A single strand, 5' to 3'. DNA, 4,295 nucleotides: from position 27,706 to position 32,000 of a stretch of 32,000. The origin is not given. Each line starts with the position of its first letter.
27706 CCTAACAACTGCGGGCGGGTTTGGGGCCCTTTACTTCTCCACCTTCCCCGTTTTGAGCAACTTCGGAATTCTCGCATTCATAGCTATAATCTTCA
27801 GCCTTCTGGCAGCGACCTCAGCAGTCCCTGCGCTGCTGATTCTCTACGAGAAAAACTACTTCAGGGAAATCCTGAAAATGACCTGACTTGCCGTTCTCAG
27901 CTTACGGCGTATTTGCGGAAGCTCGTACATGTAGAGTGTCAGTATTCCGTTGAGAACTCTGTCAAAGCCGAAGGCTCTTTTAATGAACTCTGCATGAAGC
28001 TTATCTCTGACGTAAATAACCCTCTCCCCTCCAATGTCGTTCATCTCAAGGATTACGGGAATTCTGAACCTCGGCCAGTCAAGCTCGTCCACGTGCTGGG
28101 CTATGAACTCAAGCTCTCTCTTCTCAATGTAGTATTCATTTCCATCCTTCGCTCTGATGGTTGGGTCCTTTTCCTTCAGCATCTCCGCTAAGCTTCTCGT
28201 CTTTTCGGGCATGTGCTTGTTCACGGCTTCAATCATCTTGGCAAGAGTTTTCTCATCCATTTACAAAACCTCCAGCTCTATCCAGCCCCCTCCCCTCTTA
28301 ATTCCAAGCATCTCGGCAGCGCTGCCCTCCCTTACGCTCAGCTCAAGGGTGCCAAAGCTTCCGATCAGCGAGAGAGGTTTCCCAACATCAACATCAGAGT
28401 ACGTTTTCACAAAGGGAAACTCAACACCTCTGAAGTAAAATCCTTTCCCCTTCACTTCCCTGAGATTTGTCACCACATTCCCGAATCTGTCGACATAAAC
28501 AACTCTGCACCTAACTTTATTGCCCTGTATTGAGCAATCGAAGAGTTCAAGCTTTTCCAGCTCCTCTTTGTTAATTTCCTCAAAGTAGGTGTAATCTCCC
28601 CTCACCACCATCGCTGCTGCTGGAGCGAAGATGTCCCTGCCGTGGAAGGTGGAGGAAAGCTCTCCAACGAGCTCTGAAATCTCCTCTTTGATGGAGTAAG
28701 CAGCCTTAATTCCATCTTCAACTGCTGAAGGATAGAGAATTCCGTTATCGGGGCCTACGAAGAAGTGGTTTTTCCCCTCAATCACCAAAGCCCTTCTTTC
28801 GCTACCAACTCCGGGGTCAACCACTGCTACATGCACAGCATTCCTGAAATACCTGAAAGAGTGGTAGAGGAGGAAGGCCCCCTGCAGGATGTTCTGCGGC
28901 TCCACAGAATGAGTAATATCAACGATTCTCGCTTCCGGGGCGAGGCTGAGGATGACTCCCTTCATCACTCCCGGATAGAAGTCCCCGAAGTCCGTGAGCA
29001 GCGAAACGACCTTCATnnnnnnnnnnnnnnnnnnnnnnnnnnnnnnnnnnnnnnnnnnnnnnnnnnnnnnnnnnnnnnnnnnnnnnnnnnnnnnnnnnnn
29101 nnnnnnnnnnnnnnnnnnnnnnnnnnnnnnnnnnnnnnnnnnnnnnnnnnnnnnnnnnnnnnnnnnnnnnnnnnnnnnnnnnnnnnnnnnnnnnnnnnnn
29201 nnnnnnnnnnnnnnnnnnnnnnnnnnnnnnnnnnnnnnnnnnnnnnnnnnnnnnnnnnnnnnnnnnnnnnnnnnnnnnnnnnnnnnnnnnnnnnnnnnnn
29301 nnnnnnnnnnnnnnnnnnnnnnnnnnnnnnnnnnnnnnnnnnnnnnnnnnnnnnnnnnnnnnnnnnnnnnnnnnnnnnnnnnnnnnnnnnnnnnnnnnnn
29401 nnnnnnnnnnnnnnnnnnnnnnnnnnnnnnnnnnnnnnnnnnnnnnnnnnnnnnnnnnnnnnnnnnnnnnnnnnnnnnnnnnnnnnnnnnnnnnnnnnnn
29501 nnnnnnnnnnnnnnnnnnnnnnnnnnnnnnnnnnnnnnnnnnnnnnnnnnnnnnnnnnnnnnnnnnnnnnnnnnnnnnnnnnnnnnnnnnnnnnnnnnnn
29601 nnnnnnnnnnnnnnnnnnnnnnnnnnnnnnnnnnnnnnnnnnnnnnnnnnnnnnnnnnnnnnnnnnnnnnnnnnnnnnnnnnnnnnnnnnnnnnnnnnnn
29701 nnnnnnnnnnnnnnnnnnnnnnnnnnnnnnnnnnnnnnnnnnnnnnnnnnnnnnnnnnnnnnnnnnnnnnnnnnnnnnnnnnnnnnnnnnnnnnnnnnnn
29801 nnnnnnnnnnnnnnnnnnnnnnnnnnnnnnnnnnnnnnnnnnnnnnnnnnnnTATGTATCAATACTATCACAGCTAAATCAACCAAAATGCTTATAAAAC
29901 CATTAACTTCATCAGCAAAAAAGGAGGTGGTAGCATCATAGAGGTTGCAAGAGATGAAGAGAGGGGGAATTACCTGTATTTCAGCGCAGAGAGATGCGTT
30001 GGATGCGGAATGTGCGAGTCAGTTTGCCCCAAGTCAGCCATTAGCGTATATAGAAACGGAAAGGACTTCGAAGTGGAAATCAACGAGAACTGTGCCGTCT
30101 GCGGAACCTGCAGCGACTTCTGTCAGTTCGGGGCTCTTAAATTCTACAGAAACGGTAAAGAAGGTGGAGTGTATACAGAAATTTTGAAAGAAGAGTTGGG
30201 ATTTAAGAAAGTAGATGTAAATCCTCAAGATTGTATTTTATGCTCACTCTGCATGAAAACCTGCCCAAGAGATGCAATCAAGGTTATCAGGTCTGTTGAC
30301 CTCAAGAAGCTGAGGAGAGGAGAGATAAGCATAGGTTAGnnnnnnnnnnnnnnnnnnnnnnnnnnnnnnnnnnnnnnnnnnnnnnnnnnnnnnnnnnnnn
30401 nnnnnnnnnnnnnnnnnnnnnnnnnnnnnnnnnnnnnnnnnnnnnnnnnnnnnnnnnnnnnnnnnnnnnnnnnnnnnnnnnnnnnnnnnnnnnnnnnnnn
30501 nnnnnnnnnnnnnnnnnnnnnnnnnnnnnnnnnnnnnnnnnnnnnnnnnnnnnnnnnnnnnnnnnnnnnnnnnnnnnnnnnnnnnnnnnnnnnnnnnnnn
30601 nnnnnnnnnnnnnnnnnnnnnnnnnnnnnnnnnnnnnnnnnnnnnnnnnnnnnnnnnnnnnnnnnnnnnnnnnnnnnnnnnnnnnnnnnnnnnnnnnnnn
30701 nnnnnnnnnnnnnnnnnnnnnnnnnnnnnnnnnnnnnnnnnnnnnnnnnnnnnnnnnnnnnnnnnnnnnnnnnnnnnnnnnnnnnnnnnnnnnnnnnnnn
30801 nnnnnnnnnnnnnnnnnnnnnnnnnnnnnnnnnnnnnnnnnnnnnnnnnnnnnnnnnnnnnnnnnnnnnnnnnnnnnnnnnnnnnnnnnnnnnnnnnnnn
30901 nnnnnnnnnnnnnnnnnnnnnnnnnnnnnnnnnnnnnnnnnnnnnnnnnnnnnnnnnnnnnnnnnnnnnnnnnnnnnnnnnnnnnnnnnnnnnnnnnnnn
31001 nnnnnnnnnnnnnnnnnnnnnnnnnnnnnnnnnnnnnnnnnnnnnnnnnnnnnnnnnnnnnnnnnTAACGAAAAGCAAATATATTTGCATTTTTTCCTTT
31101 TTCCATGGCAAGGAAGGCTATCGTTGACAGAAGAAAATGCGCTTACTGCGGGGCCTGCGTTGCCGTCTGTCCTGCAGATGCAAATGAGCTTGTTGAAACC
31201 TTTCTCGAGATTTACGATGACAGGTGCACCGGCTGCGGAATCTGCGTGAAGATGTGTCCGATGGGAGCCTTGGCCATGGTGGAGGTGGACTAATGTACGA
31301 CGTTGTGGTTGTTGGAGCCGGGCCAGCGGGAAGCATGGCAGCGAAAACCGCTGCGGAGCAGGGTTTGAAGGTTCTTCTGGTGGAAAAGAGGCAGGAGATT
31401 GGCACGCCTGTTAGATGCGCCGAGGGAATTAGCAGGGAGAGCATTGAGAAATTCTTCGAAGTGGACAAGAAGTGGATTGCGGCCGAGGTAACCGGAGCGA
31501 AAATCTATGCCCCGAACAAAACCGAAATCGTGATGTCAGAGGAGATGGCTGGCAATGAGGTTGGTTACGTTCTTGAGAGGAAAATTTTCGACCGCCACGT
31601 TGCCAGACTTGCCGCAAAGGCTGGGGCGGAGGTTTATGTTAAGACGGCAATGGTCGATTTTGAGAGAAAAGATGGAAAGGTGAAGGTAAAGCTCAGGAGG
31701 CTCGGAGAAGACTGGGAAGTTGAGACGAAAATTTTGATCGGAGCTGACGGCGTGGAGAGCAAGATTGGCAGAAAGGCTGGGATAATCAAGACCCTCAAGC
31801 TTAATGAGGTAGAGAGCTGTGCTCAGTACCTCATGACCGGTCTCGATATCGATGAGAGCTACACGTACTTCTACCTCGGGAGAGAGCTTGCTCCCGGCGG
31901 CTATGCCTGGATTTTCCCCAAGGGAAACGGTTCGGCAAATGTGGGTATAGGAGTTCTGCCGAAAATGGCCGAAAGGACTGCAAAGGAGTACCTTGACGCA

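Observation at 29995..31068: Ten-cluster polyferredoxin split by one in-frame TAG in the middle of a ferredoxin domain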

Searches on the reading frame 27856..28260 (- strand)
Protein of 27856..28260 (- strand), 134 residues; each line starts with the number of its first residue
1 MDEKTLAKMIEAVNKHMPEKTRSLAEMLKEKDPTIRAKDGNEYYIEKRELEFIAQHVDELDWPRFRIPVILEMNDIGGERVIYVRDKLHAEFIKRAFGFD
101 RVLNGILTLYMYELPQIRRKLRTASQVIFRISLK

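Call 8: search_protein_families(library=pfam, proteins=[window:27856-28260:-])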
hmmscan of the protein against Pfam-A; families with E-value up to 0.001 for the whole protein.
window:27856-28260:- (134 aa): 1 family
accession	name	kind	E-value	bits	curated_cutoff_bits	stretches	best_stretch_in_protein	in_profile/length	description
PF01886.21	DUF61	-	1.9e-42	144.8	27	1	3-129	1-127/127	Protein of unknown function DUF61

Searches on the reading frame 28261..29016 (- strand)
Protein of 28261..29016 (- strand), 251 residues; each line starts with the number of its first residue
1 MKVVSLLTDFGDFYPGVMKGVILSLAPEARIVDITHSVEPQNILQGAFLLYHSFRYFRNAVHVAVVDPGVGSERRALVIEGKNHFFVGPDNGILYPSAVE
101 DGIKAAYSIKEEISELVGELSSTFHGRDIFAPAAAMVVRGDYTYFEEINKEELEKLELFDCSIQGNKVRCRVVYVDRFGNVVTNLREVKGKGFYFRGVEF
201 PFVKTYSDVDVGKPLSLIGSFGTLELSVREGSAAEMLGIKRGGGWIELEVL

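Call 8: search_protein_families(library=pfam, proteins=[window:28261-29016:-])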
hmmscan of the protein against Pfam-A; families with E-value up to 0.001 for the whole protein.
window:28261-29016:- (251 aa): 2 families
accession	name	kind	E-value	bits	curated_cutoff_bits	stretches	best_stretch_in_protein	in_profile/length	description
PF01887.21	SAM_HAT_N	-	2.9e-52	176.7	26.3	1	4-141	1-139/145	SAM hydroxide adenosyltransferase N-terminal domain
PF20257.3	SAM_HAT_C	-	4.5e-21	75.4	25.5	1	171-245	2-83/84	SAM hydroxide adenosyltransferase C-terminal domain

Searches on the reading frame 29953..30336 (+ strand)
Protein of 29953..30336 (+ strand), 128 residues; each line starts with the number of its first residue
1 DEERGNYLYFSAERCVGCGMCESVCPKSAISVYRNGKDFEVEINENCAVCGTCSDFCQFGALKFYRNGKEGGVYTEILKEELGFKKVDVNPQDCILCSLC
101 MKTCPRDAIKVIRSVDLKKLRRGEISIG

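Call 8: search_protein_families(library=pfam, proteins=[window:29953-30336:+])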
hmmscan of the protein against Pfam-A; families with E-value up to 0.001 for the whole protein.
window:29953-30336:+ (128 aa): 14 families
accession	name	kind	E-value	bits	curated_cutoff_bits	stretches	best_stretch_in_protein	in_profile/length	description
PF12838.12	Fer4_7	-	1.1e-18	67.8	27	3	46-108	1-52/52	4Fe-4S dicluster domain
PF00037.32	Fer4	-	1.1e-18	66.7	21.1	2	9-31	2-24/24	4Fe-4S binding domain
PF13187.11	Fer4_9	-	6.3e-13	49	27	1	14-60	1-50/52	4Fe-4S dicluster domain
PF12837.12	Fer4_6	-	6.5e-13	48.4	25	2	10-30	4-24/24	4Fe-4S binding domain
PF12797.12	Fer4_2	-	3.5e-11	42.7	24.5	1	9-26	4-21/22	4Fe-4S binding domain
PF13237.11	Fer4_10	-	1.1e-10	41.7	25.5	2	9-57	3-52/53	4Fe-4S dicluster domain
PF14697.11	Fer4_21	-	1.5e-10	41.5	35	3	89-111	3-25/59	4Fe-4S dicluster domain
PF13183.11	Fer4_8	-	3.1e-09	37.7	27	1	45-107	3-67/68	4Fe-4S dicluster domain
PF13484.11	Fer4_16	-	1.4e-08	35.8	30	0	94-117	2-26/66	4Fe-4S double cluster binding domain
PF12800.12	Fer4_4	-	1.7e-08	34.5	24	1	13-27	2-16/17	4Fe-4S binding domain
PF25160.1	LdpA_Fe-S-bd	-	1.1e-07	31.9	27.6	1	12-31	25-44/49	LdpA Fe-S cluster-binding domain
PF13534.11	Fer4_17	-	1.4e-07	32.4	22.2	0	11-28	42-59/61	4Fe-4S dicluster domain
PF12798.12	Fer4_3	-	1.5e-06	29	27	0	15-29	1-15/15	4Fe-4S binding domain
PF17179.9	Fer4_22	-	0.00047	21.4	27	0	11-27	77-93/95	4Fe-4S dicluster domain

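Call 9: search_protein_families(library=ncbifam, proteins=[window:29953-30336:+])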
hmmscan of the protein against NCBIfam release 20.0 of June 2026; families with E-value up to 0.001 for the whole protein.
window:29953-30336:+ (128 aa): 87 families (the best 25 are shown)
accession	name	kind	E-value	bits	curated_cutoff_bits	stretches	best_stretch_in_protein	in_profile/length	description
NF042909.1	FMH_DH_FwdF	exception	3.6e-23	82.2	375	1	7-127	9-135/336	tungsten-dependent formylmethanofuran dehydrogenase subunit FwdF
NF006221.0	PRK08348.1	subfamily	1.6e-15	57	124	1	4-64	36-94/136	NADH-plastoquinone oxidoreductase subunit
TIGR01971.1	NuoI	subfamily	3.8e-15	55.6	113.05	2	11-64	40-100/121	NADH-quinone oxidoreductase, chain I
NF040864.1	HgcB_ferredoxin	equivalog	2.2e-14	53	99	1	8-64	9-63/93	mercury methylation ferredoxin HgcB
NF043039.1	HgcAB_like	equivalog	6.9e-13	48.9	285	1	7-62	294-349/350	HgcAB-like fusion protein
NF058577.1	FdxA_fam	equivalog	2.8e-12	46.6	65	1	10-61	4-52/52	4Fe-4S ferredoxin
NF038196.1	ferrodoxin_EFR1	subfamily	4.6e-12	46.5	75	1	12-69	183-236/242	EFR1 family ferrodoxin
NF043069.1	T4HPD_activ_SAM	equivalog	2.9e-11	43.3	425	1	7-65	45-100/299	trans-4-hydroxy-L-proline dehydratase activase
TIGR02179.1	PorD_KorD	subfamily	6.6e-11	42.2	60.05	1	11-66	23-76/78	2-oxoacid:acceptor oxidoreductase, delta subunit, pyruvate/2-ketoisovalerate family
NF040770.1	hetero_SS_HdrA2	exception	6.8e-11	41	1100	1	11-66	575-627/777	CoB-CoM heterodisulfide reductase HdrA2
NF045874.1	Vhu_polyferre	exception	8.7e-11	41.2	600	1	12-110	127-214/381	F420-non-reducing hydrogenase associated-polyferredoxin VhuB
NF007382.0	PRK09898.1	equivalog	8.8e-11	41.7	213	1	10-64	151-200/208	ferredoxin-like protein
NF045490.1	FdxA_Protbact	equivalog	2.9e-10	40.3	135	2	5-33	30-58/104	ferredoxin FdxA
NF004536.0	PRK05888.1-1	equivalog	3e-10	39.7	212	2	43-124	56-129/180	NADH-quinone oxidoreductase subunit NuoI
NF009053.0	PRK12387.1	subfamily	3.1e-10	40.1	204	1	11-64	36-92/180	formate hydrogenlyase complex iron-sulfur subunit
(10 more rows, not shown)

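Call 62: search_protein_families(library=ncbifam, proteins=[P0134], max_evalue=1e-10)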
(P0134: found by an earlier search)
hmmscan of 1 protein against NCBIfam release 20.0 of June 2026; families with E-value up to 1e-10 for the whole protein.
P0134 (376 aa): 66 families (the best 25 are shown)
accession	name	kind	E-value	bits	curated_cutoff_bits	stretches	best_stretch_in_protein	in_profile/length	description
NF042909.1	FMH_DH_FwdF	exception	3.9e-68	230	375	1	5-292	2-316/336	tungsten-dependent formylmethanofuran dehydrogenase subunit FwdF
NF038196.1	ferrodoxin_EFR1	subfamily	3e-45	155.1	75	1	300-374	169-236/242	EFR1 family ferrodoxin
NF045874.1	Vhu_polyferre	exception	3.2e-40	138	600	2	97-226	87-216/381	F420-non-reducing hydrogenase associated-polyferredoxin VhuB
NF040864.1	HgcB_ferredoxin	equivalog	3.2e-40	135.9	99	0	13-69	9-63/93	mercury methylation ferredoxin HgcB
TIGR01971.1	NuoI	subfamily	2.1e-39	133.9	113.05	0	162-231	41-106/121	NADH-quinone oxidoreductase, chain I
NF058577.1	FdxA_fam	equivalog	2.6e-36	123.6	65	0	132-178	5-51/52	4Fe-4S ferredoxin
NF006221.0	PRK08348.1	subfamily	9e-35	119.3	124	1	7-69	34-94/136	NADH-plastoquinone oxidoreductase subunit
NF009053.0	PRK12387.1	subfamily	4.7e-33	114.4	204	0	154-230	29-97/180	formate hydrogenlyase complex iron-sulfur subunit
NF040770.1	hetero_SS_HdrA2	exception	5.7e-31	107.4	1100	0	16-79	575-634/777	CoB-CoM heterodisulfide reductase HdrA2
TIGR04105.1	FeFe_hydrog_B1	subfamily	4.8e-30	104.6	450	1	129-224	106-206/462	monomeric [FeFe] hydrogenase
TIGR02179.1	PorD_KorD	subfamily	1.3e-29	102.1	60.05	0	157-226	19-75/78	2-oxoacid:acceptor oxidoreductase, delta subunit, pyruvate/2-ketoisovalerate family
NF043039.1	HgcAB_like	equivalog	1.5e-29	103.7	285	0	8-67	290-349/350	HgcAB-like fusion protein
NF004541.0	PRK05888.2-2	equivalog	4.7e-29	101.4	217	0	14-68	57-112/168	NADH-quinone oxidoreductase subunit NuoI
TIGR01944.1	rnfB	subfamily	9.8e-29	100.3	68.7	0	94-154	110-163/190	RnfABCDGE type electron transport complex subunit B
NF040612.1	F420_dehyd_FpoI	exception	2.8e-27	95.2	180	0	88-151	35-99/135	F420H2 dehydrogenase subunit FpoI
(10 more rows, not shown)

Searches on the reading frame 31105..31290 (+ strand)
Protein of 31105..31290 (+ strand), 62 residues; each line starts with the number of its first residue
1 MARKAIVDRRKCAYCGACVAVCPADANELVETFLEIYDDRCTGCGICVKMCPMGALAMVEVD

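Call 8: search_protein_families(library=pfam, proteins=[window:31105-31290:+])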
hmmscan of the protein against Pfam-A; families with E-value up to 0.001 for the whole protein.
window:31105-31290:+ (62 aa): 15 families
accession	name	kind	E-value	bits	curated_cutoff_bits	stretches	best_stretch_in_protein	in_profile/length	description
PF00037.32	Fer4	-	3.9e-15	55.4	21.1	2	35-56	2-23/24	4Fe-4S binding domain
PF13187.11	Fer4_9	-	1.1e-13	51.4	27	2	11-55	1-51/52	4Fe-4S dicluster domain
PF13237.11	Fer4_10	-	2.5e-12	47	25.5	2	5-52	2-53/53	4Fe-4S dicluster domain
PF12838.12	Fer4_7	-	1.4e-11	45.1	27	2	40-61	1-22/52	4Fe-4S dicluster domain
PF14697.11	Fer4_21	-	3.4e-11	43.5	35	1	5-58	1-59/59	4Fe-4S dicluster domain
PF12837.12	Fer4_6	-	1.5e-10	40.9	25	2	38-56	6-24/24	4Fe-4S binding domain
PF12797.12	Fer4_2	-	2.1e-10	40.3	24.5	1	36-52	5-21/22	4Fe-4S binding domain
PF25160.1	LdpA_Fe-S-bd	-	6.9e-10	39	27.6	1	18-59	9-46/49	LdpA Fe-S cluster-binding domain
PF13484.11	Fer4_16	-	9.1e-08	33.2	30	0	38-53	50-65/66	4Fe-4S double cluster binding domain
PF12798.12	Fer4_3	-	9.2e-07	29.7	27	1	41-55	1-15/15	4Fe-4S binding domain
PF12800.12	Fer4_4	-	3.1e-06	27.5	24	1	39-54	2-17/17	4Fe-4S binding domain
PF13534.11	Fer4_17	-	4.7e-06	27.5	22.2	0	40-55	1-16/61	4Fe-4S dicluster domain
PF13459.11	Fer4_15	-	1.1e-05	26.4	22.4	0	7-23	3-19/66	4Fe-4S single cluster domain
PF13183.11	Fer4_8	-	2.2e-05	25.4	27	0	39-54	3-18/68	4Fe-4S dicluster domain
PF13370.11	Fer4_13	-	0.00014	22.9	24.5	0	38-53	2-18/58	4Fe-4S single cluster domain of Ferredoxin I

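Call 9: search_protein_families(library=ncbifam, proteins=[window:31105-31290:+])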
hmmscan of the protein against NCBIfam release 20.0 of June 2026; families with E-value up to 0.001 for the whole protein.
window:31105-31290:+ (62 aa): 92 families (the best 25 are shown)
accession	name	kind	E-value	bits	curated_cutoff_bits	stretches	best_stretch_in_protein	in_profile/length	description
TIGR02179.1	PorD_KorD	subfamily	4.1e-12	46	60.05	1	4-60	19-76/78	2-oxoacid:acceptor oxidoreductase, delta subunit, pyruvate/2-ketoisovalerate family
TIGR02700.1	flavo_MJ0208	hypoth_equivalog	7.2e-12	45.1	251.35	1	6-56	144-194/234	dihydromethanopterin reductase (acceptor)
NF040684.1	PorD_Arch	equivalog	7.8e-11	41.9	120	1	4-59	26-82/85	pyruvate synthase subunit PorD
NF005503.0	PRK07118.1-2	equivalog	3.3e-10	39.7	252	1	12-59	140-187/292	RnfABCDGE type electron transport complex subunit B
NF045763.1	PhenlGlyoxDHPadF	equivalog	1.1e-09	38.3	150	1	2-55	23-76/78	NADH-dependent phenylglyoxylate dehydrogenase subunit delta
NF042909.1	FMH_DH_FwdF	exception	1.2e-09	37.7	375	1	34-60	10-36/336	tungsten-dependent formylmethanofuran dehydrogenase subunit FwdF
NF058577.1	FdxA_fam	equivalog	2.6e-09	37.1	65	1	10-55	7-52/52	4Fe-4S ferredoxin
NF006221.0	PRK08348.1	subfamily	4.4e-09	36.1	124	1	4-59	38-95/136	NADH-plastoquinone oxidoreductase subunit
NF005506.0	PRK07118.1-5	equivalog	5.2e-09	35.9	388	1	9-60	140-191/279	Fe-S cluster domain-containing protein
NF040864.1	HgcB_ferredoxin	equivalog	6.7e-09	35.5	99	1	33-58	8-33/93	mercury methylation ferredoxin HgcB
NF041836.1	rnfB_Methano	equivalog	6.9e-09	35.5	445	1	9-58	215-264/265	Rnf electron transport complex subunit RnfB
TIGR01944.1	rnfB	subfamily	7e-09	35.5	68.7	1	4-61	107-165/190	RnfABCDGE type electron transport complex subunit B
TIGR01971.1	NuoI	subfamily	8.9e-09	35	113.05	2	6-33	77-104/121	NADH-quinone oxidoreductase, chain I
NF043069.1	T4HPD_activ_SAM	equivalog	9e-09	35.1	425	2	34-59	46-71/299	trans-4-hydroxy-L-proline dehydratase activase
NF005505.0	PRK07118.1-4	equivalog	1.2e-08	34.8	378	1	8-58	214-264/265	Fe-S cluster domain-containing protein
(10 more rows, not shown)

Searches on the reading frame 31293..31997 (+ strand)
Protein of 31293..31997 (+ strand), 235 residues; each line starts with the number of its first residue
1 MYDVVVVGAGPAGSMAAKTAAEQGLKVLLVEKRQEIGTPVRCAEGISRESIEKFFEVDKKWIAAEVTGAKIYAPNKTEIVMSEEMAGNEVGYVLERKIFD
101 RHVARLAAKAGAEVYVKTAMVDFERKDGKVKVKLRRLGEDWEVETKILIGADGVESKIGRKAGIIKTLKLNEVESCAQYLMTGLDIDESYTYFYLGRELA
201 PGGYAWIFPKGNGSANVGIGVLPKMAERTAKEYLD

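Call 8: search_protein_families(library=pfam, proteins=[window:31293-31997:+])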
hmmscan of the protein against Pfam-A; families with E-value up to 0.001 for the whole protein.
window:31293-31997:+ (235 aa): 13 families
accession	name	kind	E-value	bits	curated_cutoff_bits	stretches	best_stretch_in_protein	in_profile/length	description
PF22578.2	GGR_cat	-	5e-26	90.9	27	1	173-235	2-65/88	Geranylgeranyl reductase catalytic domain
PF01494.25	FAD_binding_3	-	5.4e-16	59.2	22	1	2-164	2-169/349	FAD binding domain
PF12831.13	FAD_oxidored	-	1.5e-11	44.7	27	1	3-152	1-144/416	FAD dependent oxidoreductase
PF01266.30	DAO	-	1.4e-10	41.7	27.9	1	3-37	1-35/353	FAD dependent oxidoreductase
PF00890.30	FAD_binding_2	-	5.3e-10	39.5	20.4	1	3-45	1-43/414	FAD binding domain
PF03486.20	HI0933_like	-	2.4e-09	37.4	50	1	3-42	2-41/244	HI0933-like protein Rossmann domain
PF07992.20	Pyr_redox_2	-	7.7e-09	35.8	26.1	1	2-158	1-113/291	Pyridine nucleotide-disulphide oxidoreductase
PF13450.12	NAD_binding_8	-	5.7e-08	33.4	21.9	1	6-39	1-34/68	NAD(P)-binding Rossmann-like domain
PF04820.20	Trp_halogenase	-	2e-06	27.4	21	0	3-38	1-39/458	Tryptophan halogenase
PF01134.28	GIDA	-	4.2e-06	26.5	22.1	1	3-38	1-37/391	Glucose inhibited division protein A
PF05834.18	Lycopene_cycl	-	4.8e-06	26.3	23.4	1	3-129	1-128/380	Lycopene cyclase protein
PF01946.23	Thi4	-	8.8e-06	25.6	26.2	1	3-37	19-54/235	Thi4 family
PF00070.33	Pyr_redox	-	0.0002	22.3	22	0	4-37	2-35/82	Pyridine nucleotide-disulphide oxidoreductase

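Call 9: search_protein_families(library=ncbifam, proteins=[window:31293-31997:+])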
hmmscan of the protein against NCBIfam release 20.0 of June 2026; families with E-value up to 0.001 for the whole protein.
window:31293-31997:+ (235 aa): 106 families (the best 25 are shown)
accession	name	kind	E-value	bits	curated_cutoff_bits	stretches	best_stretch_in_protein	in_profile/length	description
NF041160.1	DGGPL_Thplmales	equivalog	1e-72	245.3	780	1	2-235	4-242/396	digeranylgeranylglycerophospholipid reductase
TIGR02032.1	GG-red-SF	subfamily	2e-55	188.6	158.8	1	2-234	1-227/297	geranylgeranyl reductase family protein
NF041080.1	DGGGPL_reductase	equivalog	1.4e-35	123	580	1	2-233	2-240/447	digeranylgeranylglycerophospholipid reductase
TIGR02023.1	BchP-ChlP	subfamily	8.4e-30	104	343.3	1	2-222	1-221/388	geranylgeranyl diphosphate reductase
NF045655.1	MkRedMenJ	equivalog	1.4e-20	73.6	700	1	3-230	6-236/406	menaquinone reductase MenJ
NF041385.1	Dggglyphlred_Halo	equivalog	7.2e-18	64.3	700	1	2-222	5-224/405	digeranylgeranylglycerophospholipid reductase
TIGR02028.1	ChlP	equivalog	4.2e-17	62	505.3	1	4-222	3-225/398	geranylgeranyl reductase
NF049967.1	QhpG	equivalog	6.4e-16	58.3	240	1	4-160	1-146/423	flavin-dependent monooxygenase QhpG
NF008519.0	PRK11445.1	equivalog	4.9e-15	55.6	303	1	1-161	3-164/355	FAD-binding protein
TIGR01988.1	Ubi-OHases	subfamily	1.1e-13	50.8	224.65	1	3-166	1-175/387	ubiquinone biosynthesis hydroxylase, UbiH/UbiF/VisC/COQ6 family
NF045577.1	FAD_mono_MbnF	equivalog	2.2e-13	49.6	800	2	3-100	6-100/531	methanobactin biosynthesis FAD monooxygenase MbnF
NF038171.1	maturase_LodB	equivalog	6.8e-13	48.4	400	1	3-180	1-184/361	lysine-epsilon-oxidase maturase LodB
NF046069.1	AkvoneHdxseRdmE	equivalog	1.5e-12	47.1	700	2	103-165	116-180/521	aklavinone 12-hydroxylase RdmE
NF046068.1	AkvoneHdxseDnrF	equivalog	1.6e-12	47.1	650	1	4-165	1-179/439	aklavinone 12-hydroxylase DnrF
NF005612.0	PRK07364.1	equivalog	3.6e-12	45.5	487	1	2-176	19-200/415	FAD-dependent hydroxylase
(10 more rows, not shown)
